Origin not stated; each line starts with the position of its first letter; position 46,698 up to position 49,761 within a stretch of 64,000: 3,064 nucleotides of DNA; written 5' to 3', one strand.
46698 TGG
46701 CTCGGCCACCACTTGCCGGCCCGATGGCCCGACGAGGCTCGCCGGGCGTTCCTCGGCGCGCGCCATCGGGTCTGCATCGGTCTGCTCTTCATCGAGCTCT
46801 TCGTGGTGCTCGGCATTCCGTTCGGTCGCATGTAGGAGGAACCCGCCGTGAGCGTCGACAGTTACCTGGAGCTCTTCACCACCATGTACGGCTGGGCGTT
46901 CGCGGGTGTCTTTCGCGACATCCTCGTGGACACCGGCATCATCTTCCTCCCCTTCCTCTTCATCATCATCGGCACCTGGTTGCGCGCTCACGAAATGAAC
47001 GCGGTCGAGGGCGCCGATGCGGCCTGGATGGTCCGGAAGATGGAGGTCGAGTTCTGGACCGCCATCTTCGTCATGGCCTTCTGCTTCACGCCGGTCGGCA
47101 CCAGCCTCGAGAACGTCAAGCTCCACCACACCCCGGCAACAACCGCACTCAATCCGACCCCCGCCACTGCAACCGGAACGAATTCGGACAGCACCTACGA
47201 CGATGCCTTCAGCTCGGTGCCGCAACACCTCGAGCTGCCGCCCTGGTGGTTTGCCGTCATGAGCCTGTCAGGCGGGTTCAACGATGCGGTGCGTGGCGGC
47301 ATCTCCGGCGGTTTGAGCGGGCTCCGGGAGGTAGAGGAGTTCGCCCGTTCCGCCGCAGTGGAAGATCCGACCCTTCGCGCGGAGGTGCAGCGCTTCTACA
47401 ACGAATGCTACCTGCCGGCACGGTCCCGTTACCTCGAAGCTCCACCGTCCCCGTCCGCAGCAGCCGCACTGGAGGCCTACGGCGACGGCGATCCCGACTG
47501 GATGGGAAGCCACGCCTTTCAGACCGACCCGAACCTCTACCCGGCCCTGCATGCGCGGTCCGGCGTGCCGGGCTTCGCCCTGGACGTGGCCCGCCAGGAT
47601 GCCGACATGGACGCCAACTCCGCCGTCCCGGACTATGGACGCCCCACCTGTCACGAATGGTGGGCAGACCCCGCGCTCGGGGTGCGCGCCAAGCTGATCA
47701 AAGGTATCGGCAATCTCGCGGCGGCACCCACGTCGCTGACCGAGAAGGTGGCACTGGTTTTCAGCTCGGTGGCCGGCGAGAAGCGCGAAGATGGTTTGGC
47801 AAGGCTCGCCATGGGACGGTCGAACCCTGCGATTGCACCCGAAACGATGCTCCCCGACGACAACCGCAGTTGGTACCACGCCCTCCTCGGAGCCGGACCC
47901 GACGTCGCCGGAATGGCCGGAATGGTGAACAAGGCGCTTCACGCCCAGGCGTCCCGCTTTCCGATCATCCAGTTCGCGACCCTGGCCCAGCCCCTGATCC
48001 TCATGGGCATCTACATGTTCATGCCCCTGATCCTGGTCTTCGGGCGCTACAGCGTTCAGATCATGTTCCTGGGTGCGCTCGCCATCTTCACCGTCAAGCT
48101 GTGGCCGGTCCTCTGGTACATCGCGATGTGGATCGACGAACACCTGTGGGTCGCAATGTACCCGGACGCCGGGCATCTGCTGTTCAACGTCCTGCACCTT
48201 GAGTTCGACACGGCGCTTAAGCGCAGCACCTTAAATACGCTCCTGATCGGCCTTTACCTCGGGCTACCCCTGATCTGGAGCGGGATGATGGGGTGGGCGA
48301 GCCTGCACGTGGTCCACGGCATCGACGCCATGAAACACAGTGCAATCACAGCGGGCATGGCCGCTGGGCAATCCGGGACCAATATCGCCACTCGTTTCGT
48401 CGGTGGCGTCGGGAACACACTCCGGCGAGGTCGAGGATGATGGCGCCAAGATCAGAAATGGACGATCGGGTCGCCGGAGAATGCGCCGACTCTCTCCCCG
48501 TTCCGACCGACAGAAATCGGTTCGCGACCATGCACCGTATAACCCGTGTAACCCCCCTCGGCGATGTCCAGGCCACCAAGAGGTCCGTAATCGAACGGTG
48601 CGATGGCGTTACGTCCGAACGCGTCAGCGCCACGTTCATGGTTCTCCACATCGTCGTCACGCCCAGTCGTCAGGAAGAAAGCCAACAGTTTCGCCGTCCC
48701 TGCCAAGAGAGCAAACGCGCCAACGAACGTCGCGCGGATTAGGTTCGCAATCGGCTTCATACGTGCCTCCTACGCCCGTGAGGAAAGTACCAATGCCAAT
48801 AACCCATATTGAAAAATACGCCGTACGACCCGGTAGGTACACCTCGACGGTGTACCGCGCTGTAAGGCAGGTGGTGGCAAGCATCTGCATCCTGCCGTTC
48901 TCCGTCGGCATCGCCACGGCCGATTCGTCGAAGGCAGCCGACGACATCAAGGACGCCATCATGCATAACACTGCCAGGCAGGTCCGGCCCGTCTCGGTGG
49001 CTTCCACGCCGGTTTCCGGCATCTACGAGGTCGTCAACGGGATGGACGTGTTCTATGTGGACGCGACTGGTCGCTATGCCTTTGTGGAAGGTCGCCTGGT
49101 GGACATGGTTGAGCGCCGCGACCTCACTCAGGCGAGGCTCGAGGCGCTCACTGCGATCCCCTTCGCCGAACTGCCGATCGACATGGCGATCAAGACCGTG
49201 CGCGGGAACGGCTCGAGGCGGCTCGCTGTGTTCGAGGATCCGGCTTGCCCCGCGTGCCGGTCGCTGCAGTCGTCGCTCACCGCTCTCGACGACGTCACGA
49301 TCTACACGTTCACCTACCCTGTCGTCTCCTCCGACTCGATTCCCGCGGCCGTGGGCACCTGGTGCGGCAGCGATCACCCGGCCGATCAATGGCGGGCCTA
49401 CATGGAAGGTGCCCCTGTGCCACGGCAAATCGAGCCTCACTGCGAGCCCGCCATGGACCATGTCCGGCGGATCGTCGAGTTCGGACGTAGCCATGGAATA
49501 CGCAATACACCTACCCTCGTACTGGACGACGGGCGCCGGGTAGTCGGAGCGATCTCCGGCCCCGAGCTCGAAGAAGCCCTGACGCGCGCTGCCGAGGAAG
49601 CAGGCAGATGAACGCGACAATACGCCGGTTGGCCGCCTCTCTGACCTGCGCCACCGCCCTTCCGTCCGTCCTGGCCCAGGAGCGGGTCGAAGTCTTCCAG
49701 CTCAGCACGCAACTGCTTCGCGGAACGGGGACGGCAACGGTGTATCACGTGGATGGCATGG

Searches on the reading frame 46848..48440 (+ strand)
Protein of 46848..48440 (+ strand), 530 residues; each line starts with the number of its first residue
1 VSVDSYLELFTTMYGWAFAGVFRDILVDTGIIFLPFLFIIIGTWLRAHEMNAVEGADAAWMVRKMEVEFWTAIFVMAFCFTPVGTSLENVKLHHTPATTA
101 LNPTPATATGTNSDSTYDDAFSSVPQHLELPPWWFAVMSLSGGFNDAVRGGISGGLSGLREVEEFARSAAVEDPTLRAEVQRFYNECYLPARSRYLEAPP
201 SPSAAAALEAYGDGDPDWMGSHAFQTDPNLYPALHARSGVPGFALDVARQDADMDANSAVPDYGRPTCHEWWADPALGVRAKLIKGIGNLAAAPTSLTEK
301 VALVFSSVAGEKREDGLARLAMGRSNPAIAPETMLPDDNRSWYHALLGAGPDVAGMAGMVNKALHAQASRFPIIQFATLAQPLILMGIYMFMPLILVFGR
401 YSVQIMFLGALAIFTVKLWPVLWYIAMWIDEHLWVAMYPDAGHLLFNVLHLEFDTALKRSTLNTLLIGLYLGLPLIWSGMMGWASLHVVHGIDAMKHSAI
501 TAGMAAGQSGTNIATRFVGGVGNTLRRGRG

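Call 55: search_protein_families(library=pfam, proteins=[window:46848-48440:+], max_evalue=0.00001)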
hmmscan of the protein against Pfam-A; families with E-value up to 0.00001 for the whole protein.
window:46848-48440:+ (530 aa): 1 family
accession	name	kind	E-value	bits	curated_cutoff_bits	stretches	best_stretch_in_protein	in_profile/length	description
PF07916.16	TraG_N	-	1.1e-60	206.3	36.1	1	8-502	1-460/462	TraG-like protein, N-terminal region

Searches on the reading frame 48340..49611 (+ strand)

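Call 55: search_protein_families(library=pfam, proteins=[window:48340-49611:+], max_evalue=0.00001)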
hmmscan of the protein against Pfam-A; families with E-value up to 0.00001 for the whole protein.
window:48340-49611:+ (423 aa): 2 families
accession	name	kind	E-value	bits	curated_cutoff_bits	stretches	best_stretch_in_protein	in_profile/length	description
PF13098.12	Thioredoxin_2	-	3.5e-17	63.1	27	1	288-414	2-104/104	Thioredoxin-like domain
PF10411.14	DsbC_N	-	2.8e-14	52.9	25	1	197-264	4-70/70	Disulfide bond isomerase protein N-terminal domain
